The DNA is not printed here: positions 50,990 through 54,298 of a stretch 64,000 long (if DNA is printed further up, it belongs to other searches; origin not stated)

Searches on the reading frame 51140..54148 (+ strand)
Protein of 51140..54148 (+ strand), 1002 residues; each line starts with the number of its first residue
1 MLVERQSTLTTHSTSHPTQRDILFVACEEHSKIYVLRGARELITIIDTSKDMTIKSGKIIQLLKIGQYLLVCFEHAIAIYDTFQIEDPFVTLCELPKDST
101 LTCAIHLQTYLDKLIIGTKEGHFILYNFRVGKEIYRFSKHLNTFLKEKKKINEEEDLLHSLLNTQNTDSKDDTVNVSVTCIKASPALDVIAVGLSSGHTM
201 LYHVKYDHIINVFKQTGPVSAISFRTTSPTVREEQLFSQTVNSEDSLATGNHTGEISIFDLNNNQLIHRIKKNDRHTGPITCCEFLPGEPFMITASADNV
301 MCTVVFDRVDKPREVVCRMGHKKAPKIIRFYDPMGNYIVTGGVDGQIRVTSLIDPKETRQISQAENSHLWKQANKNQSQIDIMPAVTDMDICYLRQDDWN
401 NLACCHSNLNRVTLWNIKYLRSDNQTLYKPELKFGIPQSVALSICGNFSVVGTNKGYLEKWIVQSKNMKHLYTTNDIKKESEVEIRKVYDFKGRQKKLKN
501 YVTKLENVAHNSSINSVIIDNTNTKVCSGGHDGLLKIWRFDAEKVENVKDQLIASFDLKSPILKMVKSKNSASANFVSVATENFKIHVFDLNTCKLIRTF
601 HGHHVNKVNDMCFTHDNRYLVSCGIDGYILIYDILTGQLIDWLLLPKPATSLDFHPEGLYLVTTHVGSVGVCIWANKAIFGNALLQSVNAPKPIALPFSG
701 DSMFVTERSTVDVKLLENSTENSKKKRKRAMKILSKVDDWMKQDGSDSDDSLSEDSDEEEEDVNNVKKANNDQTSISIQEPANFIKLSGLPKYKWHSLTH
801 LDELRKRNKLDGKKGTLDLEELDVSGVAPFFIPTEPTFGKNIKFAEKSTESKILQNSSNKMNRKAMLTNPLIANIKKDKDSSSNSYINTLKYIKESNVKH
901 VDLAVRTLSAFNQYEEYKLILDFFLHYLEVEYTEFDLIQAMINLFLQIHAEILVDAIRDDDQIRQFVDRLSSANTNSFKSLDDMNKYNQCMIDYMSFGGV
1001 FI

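Call 11: search_protein_families(library=pfam, proteins=[window:51140-54148:+])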
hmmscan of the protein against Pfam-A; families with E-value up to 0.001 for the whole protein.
window:51140-54148:+ (1002 aa): 32 families (the best 25 are shown)
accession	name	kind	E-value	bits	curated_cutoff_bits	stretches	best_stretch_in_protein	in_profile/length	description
PF25168.1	Beta-prop_WDR36-Utp21_2nd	-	2.4e-74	251.1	84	1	327-690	2-325/335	WDR36/Utp21 second beta-propeller domain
PF25171.1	Beta-prop_WDR36-Utp21_1st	-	5e-61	206.9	80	2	15-307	32-266/266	WDR36/Utp21 first beta-propeller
PF25173.1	Beta-prop_WDR3_1st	-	3.3e-26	92.5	154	2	172-349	26-181/184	WDR3 first beta-propeller domain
PF24814.1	WD40_Prp19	-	1.3e-25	90.5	320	2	511-674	6-162/281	Prp19 WD40 domain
PF04192.17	Utp21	-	1.4e-25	90.8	30.8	1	783-995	6-208/209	Utp21 specific WD40 associated putative domain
PF24807.1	WD40_CDC20-Fz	-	2.3e-25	90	200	2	174-361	50-218/292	CDC20/Fizzy WD40 domain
PF24817.1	WD40_WDHD1_1st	-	4.1e-25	89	109.9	2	506-663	123-282/291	WDHD1 first WD40 domain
PF00400.38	WD40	-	5e-25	87.3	27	1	595-633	2-39/39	WD domain, G-beta repeat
PF23414.1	Beta-prop_EML_2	-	6.1e-22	78.7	90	2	521-663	8-141/266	Echinoderm microtubule-associated protein second beta-propeller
PF25174.1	Beta-prop_THOC3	-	8.7e-22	77.8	305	2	572-662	181-270/272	THOC3 beta-propeller domain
PF25172.1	Beta-prop_WDR3_2nd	-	8.4e-17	61.7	140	1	508-634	77-204/293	WDR3 second beta-propeller domain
PF24796.1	WDR55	-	1.7e-15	57.3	200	1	507-634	175-293/296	WDR55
PF12894.13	ANAPC4_WD40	-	1.4e-14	54.5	22.9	0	574-642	7-75/91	Anaphase-promoting complex subunit 4 WD40 domain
PF24782.2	WD40_MABP1-WDR62_2nd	-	1.4e-13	51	290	2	499-632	213-339/341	MABP1/WDR62 second WD40 domain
PF24805.1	EIF3I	-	2.5e-13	50.3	200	0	233-301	147-212/324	EIF3I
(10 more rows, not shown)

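Call 12: find_homologous_proteins(query=window:51140-54145:+, max_evalue=1e-30)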
Query window:51140-54145:+ (1002 aa): 7 proteins with E <= 1e-30 among 6556 candidates.
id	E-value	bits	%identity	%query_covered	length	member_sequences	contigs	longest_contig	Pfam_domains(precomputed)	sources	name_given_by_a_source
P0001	0.0e+0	2287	100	100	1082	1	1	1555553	PF25168.2,PF24105.2,PF24805.2,PF23411.2,PF24817.2,PF23393.3,PF23389.2,PF23341.2,PF00400.39,PF23414.2,PF04192.18,PF23410.5,PF25174.2,PF24814.2,PF23381.2,PF25173.2,PF25171.2,PF12894.14,PF25175.2,PF24796.2,PF23409.2,PF23761.2,PF25172.2,PF24782.3,PF25391.2,PF08662.18,PF23869.2,PF24807.2,PF25047.1,PF2375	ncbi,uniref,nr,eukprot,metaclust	ncbi:predicted protein [Naegleria gruberi]|uniref:Predicted protein n=1 Tax=Naegleria gruberi TaxID=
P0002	0.0e+0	1572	69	100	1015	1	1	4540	PF25168.2,PF24105.2,PF24805.2,PF23411.2,PF13570.14,PF24817.2,PF23393.3,PF23341.2,PF00400.39,PF23414.2,PF04192.18,PF23410.5,PF25174.2,PF24814.2,PF23381.2,PF25173.2,PF23383.2,PF25171.2,PF12894.14,PF25175.2,PF24796.2,PF23409.2,PF25172.2,PF24782.3,PF25391.2,PF23869.2,PF24807.2,PF25047.1,PF23756.2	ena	-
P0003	0.0e+0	1482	62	100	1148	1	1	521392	PF25168.2,PF24105.2,PF24805.2,PF24817.2,PF23393.3,PF23341.2,PF00400.39,PF23414.2,PF04192.18,PF23410.5,PF25174.2,PF24814.2,PF23381.2,PF25173.2,PF25171.2,PF12894.14,PF25175.2,PF24796.2,PF23409.2,PF25172.2,PF24782.3,PF24807.2,PF25047.1,PF23756.2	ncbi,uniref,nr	ncbi:hypothetical protein C9374_007723 [Naegleria lovaniensis]|uniref:Guanine nucleotide-binding pro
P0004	0.0e+0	1458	61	100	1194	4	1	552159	PF25168.2,PF24105.2,PF24805.2,PF24817.2,PF23389.2,PF23341.2,PF00400.39,PF23414.2,PF04192.18,PF23410.5,PF23775.2,PF25174.2,PF24814.2,PF23381.2,PF25173.2,PF25171.2,PF12894.14,PF25175.2,PF24796.2,PF25172.2,PF24782.3,PF24807.2,PF23756.2,PF23098.2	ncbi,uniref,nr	ncbi:hypothetical protein FDP41_008162 [Naegleria fowleri]|uniref:Guanine nucleotide-binding protein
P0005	3.1e-251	854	43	98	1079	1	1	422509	PF04192.18,PF25168.2,PF23410.5,PF25174.2,PF24814.2,PF24805.2,PF23381.2,PF25173.2,PF25171.2,PF12894.14,PF13570.14,PF25175.2,PF24817.2,PF24796.2,PF23409.2,PF23393.3,PF25172.2,PF24807.2,PF25047.1,PF00400.39,PF23756.2,PF23098.2,PF23414.2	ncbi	ncbi:hypothetical protein ABK040_006826 [Willaertia magna]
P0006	2.4e-86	309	28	91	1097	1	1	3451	PF25168.2,PF23586.3,PF24105.2,PF24805.2,PF23342.2,PF24817.2,PF02239.23,PF23393.3,PF20426.5,PF23341.2,PF00400.39,PF11715.17,PF23414.2,PF04192.18,PF25178.1,PF23410.5,PF25174.2,PF24814.2,PF23381.2,PF25173.2,PF25171.2,PF12894.14,PF25175.2,PF24796.2,PF23409.2,PF25172.2,PF24782.3,PF25391.2,PF23869.2,PF248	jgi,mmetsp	mmetsp:Transcript_9932/g.37021 ORF Transcript_9932/g.37021 Transcript_9932/m.37021 type:complete len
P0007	4.7e-33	132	24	73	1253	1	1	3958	PF04192.18,PF25168.2,PF23410.5,PF23775.2,PF25174.2,PF24814.2,PF24105.2,PF24805.2,PF23381.2,PF25173.2,PF25171.2,PF12894.14,PF25175.2,PF24817.2,PF24796.2,PF25172.2,PF23869.2,PF24807.2,PF25047.1,PF25460.2,PF00400.39,PF23098.2,PF23414.2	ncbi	ncbi:hypothetical protein ACHAXR_006047, partial [Thalassiosira sp. AJA248-18]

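Call 20: find_encoding_contigs(protein=P0001, flank=10000, max_places=3)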
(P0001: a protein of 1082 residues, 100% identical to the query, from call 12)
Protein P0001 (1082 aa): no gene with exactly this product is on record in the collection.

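Call 21: find_encoding_contigs(protein=P0004, flank=10000, max_places=3)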
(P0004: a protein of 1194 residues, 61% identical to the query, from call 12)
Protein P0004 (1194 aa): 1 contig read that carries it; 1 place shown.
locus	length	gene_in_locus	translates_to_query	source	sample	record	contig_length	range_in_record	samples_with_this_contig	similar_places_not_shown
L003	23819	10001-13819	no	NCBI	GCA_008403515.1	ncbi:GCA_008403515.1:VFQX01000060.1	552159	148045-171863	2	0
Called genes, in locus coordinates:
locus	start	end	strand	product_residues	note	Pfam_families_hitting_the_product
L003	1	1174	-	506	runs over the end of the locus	-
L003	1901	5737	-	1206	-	PF00169:PH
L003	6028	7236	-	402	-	-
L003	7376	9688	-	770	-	-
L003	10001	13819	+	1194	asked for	PF25171:Beta-prop_WDR36-Utp21_1st, PF25173:Beta-prop_WDR3_1st, PF24814:WD40_Prp19, PF24817:WD40_WDHD1_1st, PF25174:Beta-prop_THOC3, PF25168:Beta-prop_WDR36-Utp21_2nd, PF24807:WD40_CDC20-Fz, PF24105:Beta-prop_CAF1B_HIR1, +26 more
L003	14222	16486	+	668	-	PF00246:Peptidase_M14, PF13620:CarboxypepD_reg, PF13715:CarbopepD_reg_2 (weak)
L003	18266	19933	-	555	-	-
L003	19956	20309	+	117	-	-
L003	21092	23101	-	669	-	-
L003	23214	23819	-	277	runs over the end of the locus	-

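Call 22: find_encoding_contigs(protein=P0003, flank=10000, max_places=3)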
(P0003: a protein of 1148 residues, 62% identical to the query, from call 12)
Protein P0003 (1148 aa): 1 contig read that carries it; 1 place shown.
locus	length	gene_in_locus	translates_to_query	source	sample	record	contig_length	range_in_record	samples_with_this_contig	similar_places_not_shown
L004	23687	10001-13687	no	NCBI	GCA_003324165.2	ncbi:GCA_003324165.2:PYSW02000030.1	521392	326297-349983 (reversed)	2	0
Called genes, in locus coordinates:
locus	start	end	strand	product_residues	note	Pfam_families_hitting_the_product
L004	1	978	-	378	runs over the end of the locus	-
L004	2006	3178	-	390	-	-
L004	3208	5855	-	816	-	PF00169:PH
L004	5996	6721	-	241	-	-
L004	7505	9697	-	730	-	-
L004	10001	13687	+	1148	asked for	PF25171:Beta-prop_WDR36-Utp21_1st, PF24796:WDR55, PF25175:Beta-prop_WDR5, PF23381:Beta-prop_IFT122_1st, PF25168:Beta-prop_WDR36-Utp21_2nd, PF25174:Beta-prop_THOC3, PF24807:WD40_CDC20-Fz, PF24814:WD40_Prp19, +27 more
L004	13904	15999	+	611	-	PF00246:Peptidase_M14, PF13620:CarboxypepD_reg, PF13715:CarbopepD_reg_2 (weak)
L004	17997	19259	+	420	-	PF13475:DUF4116, PF21485:IF5A-like_N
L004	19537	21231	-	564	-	-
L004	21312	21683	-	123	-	-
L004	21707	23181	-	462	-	-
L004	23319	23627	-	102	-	-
